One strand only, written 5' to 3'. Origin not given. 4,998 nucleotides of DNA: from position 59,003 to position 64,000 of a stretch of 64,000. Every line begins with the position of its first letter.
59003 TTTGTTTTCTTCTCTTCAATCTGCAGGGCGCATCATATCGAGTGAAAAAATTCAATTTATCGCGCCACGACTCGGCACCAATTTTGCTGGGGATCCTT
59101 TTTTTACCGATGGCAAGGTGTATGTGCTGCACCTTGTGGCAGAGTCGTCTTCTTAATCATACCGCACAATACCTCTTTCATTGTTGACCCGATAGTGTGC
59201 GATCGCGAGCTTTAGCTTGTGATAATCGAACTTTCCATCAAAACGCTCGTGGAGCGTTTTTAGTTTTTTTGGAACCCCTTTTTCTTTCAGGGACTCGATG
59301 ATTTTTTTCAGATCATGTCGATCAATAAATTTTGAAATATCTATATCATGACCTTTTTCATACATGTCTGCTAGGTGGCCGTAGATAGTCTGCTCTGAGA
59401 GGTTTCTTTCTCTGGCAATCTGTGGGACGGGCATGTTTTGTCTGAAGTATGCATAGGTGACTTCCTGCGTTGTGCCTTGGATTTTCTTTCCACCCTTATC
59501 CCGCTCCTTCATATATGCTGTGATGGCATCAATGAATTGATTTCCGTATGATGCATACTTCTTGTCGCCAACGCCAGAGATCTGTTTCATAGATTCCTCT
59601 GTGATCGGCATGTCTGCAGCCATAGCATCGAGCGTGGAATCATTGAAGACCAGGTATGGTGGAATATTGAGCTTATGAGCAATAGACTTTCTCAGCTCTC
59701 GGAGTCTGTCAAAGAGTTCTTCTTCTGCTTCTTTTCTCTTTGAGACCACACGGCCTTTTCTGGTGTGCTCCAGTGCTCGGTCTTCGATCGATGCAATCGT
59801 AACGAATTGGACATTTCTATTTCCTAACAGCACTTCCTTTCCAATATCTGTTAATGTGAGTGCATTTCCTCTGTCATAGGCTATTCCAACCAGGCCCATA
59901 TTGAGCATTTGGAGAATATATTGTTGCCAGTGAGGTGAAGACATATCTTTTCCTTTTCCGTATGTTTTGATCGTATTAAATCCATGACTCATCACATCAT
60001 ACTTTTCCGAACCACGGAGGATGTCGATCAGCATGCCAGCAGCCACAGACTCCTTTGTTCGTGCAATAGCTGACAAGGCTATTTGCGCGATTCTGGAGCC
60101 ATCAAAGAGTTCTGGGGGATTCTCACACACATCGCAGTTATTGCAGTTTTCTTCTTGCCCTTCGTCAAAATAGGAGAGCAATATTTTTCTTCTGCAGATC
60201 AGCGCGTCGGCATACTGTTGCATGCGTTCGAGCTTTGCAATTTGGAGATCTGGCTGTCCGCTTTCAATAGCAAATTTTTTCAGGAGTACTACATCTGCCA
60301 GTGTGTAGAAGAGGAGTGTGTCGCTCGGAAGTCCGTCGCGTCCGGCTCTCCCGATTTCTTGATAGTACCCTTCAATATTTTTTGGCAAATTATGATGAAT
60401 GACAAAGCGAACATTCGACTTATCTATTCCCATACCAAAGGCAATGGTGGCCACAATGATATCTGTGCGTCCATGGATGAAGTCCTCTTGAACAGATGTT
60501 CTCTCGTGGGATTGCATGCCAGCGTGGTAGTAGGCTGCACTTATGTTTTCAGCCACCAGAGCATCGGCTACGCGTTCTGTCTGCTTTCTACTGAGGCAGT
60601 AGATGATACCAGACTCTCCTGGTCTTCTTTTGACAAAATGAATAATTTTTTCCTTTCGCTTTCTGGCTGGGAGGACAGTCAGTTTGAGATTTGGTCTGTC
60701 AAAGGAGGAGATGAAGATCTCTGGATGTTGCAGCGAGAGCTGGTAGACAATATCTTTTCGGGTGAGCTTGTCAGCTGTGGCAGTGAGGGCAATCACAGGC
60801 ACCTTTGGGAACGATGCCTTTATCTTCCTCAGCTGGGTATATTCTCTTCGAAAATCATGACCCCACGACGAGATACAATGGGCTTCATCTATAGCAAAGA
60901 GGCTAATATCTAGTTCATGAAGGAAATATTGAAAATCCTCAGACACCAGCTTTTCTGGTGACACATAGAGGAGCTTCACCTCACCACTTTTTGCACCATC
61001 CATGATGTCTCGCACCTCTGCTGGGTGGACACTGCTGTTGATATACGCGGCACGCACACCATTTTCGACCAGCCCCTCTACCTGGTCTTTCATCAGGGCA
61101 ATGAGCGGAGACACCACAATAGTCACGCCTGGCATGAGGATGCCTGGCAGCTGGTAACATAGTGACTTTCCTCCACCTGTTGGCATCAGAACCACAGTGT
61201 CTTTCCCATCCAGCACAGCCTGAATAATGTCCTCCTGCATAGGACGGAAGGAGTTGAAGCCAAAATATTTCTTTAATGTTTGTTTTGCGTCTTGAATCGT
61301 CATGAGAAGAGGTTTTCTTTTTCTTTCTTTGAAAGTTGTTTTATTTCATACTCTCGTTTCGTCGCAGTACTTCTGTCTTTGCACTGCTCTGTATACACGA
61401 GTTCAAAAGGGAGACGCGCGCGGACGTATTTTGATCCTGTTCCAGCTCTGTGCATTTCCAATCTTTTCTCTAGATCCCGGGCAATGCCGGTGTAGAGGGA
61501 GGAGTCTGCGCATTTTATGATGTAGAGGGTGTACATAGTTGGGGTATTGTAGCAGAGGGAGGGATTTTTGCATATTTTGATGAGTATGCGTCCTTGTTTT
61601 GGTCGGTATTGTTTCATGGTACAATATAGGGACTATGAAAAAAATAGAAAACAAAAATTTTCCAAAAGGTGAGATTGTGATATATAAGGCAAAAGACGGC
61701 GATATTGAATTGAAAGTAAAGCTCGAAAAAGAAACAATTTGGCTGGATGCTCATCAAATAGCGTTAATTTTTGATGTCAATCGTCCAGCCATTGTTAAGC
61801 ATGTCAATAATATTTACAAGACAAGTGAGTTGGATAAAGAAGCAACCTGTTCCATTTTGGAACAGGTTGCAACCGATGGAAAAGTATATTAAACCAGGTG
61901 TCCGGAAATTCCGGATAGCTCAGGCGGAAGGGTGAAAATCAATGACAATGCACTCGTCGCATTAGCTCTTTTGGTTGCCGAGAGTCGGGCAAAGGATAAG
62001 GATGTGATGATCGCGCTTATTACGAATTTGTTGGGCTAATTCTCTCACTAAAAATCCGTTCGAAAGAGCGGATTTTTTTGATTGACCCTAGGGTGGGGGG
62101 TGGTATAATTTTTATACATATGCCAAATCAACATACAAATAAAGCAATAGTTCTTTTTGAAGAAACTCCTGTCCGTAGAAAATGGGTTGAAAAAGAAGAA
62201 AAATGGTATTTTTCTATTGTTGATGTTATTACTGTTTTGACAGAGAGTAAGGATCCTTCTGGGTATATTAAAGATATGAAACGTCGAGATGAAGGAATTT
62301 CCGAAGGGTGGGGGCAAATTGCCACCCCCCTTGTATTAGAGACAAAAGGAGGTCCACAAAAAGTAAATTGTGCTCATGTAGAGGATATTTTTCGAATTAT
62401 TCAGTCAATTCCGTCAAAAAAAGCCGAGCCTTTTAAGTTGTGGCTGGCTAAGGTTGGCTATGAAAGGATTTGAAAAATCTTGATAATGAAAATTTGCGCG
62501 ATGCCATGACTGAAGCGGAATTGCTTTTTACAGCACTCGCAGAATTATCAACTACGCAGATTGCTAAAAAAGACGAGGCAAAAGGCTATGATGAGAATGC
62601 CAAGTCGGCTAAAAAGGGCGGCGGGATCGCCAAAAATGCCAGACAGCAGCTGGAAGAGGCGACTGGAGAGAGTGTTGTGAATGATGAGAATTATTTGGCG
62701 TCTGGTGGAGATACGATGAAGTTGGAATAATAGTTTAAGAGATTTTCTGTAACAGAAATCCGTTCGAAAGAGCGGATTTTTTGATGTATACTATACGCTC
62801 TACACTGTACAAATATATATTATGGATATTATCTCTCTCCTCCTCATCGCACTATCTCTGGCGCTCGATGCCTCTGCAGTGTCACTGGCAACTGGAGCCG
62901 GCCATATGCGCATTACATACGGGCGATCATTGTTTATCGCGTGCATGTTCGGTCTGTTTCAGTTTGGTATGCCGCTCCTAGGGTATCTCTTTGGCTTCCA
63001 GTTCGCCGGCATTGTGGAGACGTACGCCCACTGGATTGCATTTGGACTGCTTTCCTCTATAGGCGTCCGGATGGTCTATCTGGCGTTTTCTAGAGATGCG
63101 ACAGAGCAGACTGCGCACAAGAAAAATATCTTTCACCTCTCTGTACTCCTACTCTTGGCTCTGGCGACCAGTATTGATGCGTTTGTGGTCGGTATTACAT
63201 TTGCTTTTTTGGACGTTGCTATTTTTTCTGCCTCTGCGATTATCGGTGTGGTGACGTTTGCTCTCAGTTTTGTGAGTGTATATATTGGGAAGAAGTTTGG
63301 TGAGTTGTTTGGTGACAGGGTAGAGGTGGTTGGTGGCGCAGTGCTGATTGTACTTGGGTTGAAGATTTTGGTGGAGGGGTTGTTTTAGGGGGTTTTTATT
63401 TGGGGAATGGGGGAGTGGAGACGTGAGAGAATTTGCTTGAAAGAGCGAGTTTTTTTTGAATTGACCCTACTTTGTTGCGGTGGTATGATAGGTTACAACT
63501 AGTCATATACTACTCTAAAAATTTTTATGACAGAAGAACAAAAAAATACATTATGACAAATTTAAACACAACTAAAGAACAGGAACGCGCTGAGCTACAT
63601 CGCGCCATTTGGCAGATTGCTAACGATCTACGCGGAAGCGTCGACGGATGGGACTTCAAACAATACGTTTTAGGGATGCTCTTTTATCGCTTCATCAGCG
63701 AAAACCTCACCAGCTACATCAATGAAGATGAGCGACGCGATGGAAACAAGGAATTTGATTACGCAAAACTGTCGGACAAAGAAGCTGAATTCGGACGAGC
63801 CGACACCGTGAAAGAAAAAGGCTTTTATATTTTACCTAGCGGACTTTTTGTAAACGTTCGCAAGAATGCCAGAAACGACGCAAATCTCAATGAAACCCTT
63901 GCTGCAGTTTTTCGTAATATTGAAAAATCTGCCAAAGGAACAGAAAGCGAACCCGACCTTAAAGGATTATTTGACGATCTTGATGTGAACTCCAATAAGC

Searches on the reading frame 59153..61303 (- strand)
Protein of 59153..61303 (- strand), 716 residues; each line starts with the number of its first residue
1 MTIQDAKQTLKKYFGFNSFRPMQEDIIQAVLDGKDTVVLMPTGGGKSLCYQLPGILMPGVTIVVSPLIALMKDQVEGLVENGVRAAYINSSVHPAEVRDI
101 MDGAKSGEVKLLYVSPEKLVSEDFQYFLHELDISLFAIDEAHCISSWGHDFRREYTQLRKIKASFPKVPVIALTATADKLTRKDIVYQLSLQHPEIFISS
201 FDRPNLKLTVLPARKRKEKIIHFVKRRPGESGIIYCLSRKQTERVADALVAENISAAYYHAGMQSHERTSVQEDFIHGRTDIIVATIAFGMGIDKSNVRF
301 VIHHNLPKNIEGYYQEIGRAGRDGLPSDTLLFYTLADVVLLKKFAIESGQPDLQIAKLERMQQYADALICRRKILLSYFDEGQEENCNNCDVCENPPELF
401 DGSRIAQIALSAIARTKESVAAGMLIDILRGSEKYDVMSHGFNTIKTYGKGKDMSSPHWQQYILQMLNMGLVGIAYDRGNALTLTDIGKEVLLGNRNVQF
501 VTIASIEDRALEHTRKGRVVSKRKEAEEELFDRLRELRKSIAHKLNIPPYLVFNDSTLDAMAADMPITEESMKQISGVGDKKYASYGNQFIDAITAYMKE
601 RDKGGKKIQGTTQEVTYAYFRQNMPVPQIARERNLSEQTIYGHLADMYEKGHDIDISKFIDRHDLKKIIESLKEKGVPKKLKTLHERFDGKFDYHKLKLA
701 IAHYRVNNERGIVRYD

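Call 22: search_protein_families(library=pfam, proteins=[window:59153-61303:-])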
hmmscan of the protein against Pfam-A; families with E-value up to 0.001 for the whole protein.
window:59153-61303:- (716 aa): 8 families
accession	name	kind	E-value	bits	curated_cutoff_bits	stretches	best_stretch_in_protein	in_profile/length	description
PF00271.37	Helicase_C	-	4.8e-25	88.4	23.5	1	218-324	4-110/110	Helicase conserved C-terminal domain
PF09382.16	RQC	-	9.6e-25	87.1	23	1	396-501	1-106/114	RQC domain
PF00270.35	DEAD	-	4.8e-24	85.4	26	1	20-178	1-161/167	DEAD/DEAH box helicase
PF14493.12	HTH_40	-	5.9e-24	84.6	27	1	612-701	1-89/89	Helix-turn-helix domain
PF00570.28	HRDC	-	8.6e-22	77.3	23.8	1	527-594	1-68/68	HRDC domain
PF16124.10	RecQ_Zn_bind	-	3.5e-14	53.7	25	1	336-394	2-66/66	RecQ zinc-binding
PF04851.21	ResIII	-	2.1e-05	25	22.5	1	19-177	4-162/164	Type III restriction enzyme, res subunit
PF11408.13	Helicase_Sgs1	-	5.6e-05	23.6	22.2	1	531-602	9-79/80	Sgs1 RecQ helicase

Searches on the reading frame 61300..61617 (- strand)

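Call 52: search_protein_families(library=pfam, proteins=[window:61300-61617:-])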
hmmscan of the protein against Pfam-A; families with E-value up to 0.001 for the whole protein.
window:61300-61617:- (105 aa): 1 family
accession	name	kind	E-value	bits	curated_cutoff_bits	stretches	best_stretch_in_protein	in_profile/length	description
PF01541.30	GIY-YIG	-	4.7e-19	68.9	22.6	1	28-102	1-78/78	GIY-YIG catalytic domain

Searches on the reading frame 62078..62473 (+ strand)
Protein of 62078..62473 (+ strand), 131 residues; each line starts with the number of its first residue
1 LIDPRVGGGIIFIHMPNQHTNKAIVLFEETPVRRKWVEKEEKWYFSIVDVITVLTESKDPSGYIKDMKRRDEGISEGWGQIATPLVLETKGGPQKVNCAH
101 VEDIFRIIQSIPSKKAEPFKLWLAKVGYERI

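Call 22: search_protein_families(library=pfam, proteins=[window:62078-62473:+])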
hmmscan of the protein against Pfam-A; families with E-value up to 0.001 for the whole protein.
window:62078-62473:+ (131 aa): 1 family
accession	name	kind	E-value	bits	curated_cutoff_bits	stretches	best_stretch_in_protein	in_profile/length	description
PF02498.22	Bro-N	-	2e-08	35.2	25.6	1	36-125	6-92/96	BRO family, N-terminal domain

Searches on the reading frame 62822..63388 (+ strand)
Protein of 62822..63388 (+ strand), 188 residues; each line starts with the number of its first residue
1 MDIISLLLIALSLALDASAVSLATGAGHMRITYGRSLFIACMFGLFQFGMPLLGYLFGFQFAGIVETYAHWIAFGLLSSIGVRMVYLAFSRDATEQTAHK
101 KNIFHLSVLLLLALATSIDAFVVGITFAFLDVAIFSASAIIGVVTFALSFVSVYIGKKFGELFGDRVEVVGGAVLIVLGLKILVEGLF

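Call 22: search_protein_families(library=pfam, proteins=[window:62822-63388:+])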
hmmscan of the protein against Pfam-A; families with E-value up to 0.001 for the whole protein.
window:62822-63388:+ (188 aa): 1 family
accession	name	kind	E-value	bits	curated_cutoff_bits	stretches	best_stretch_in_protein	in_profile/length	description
PF02659.21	Mntp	-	1.3e-45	155.4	24.4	1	35-183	6-152/152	Putative manganese efflux pump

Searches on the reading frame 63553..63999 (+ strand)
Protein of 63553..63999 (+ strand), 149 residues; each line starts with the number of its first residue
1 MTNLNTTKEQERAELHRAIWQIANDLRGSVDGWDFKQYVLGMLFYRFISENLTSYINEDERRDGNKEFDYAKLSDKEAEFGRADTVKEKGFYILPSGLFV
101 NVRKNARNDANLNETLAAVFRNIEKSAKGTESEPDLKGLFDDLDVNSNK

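Call 52: search_protein_families(library=pfam, proteins=[window:63553-63999:+])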
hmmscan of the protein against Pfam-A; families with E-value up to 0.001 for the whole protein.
seq(149 aa): 1 family
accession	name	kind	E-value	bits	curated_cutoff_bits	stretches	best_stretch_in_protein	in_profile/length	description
PF12161.14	HsdM_N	-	2.3e-18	67.5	24.5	1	15-147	1-114/135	HsdM N-terminal domain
